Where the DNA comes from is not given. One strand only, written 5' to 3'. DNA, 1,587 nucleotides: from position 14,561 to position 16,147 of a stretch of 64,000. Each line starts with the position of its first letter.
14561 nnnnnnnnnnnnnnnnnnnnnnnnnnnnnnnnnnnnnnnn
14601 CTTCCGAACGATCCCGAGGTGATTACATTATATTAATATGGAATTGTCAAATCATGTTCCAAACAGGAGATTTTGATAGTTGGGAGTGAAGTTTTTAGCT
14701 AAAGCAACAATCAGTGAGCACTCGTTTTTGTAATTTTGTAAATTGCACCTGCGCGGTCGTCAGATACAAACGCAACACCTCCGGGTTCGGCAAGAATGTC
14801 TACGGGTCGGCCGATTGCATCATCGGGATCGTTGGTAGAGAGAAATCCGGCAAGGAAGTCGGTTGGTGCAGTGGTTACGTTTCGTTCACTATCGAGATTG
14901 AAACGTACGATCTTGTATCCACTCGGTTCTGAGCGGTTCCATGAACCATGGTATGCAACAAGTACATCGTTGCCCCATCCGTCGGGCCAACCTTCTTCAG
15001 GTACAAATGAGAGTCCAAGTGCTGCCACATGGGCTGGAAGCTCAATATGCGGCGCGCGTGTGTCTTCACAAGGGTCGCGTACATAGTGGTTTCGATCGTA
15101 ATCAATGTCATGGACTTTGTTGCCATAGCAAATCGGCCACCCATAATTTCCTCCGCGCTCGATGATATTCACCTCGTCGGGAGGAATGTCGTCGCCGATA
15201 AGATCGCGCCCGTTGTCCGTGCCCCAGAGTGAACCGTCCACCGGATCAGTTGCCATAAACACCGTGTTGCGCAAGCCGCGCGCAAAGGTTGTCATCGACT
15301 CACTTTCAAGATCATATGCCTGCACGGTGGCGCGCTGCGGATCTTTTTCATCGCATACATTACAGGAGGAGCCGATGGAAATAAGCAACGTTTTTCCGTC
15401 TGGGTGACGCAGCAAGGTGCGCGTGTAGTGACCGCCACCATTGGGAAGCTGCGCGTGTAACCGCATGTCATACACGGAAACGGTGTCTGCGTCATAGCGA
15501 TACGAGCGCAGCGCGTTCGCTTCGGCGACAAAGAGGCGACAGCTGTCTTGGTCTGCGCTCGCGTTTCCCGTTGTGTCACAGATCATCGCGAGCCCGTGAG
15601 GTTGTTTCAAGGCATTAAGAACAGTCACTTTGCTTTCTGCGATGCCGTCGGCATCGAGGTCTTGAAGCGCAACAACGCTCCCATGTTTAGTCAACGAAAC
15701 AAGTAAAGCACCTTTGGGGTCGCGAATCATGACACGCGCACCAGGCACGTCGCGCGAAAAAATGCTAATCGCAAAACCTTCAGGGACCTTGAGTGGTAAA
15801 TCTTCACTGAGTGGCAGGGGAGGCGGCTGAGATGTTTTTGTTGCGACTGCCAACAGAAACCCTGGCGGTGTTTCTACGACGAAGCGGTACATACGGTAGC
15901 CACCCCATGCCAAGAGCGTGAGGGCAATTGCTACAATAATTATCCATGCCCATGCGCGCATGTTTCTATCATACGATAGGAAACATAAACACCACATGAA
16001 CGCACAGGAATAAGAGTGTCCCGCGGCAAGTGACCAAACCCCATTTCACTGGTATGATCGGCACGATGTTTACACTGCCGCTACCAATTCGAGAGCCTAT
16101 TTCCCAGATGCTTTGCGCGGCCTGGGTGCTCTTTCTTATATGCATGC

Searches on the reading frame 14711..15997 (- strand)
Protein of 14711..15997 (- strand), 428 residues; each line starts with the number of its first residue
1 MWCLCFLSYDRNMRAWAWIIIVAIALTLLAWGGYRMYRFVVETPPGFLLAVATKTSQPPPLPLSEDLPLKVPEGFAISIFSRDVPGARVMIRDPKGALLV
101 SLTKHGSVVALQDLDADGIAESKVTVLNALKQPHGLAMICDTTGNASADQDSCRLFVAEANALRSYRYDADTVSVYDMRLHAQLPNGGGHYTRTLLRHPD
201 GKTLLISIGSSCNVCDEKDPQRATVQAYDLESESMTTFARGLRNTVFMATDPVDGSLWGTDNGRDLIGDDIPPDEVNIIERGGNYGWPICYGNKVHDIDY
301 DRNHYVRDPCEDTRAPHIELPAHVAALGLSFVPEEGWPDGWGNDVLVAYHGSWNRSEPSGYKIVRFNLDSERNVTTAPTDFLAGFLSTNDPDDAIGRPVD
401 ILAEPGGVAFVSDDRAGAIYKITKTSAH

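Call 62: search_protein_families(library=pfam, proteins=[window:14711-15997:-], max_evalue=0.001)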
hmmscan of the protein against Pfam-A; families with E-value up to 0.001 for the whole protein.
window:14711-15997:- (428 aa): 2 families
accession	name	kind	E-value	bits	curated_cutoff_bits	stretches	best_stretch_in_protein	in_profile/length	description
PF07995.17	GSDH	-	7.8e-13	48.8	25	1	233-348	171-276/332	Glucose / Sorbosone dehydrogenase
PF22807.2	TrAA12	-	1.7e-08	33.7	30.9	0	319-424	277-380/463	TrAA12-like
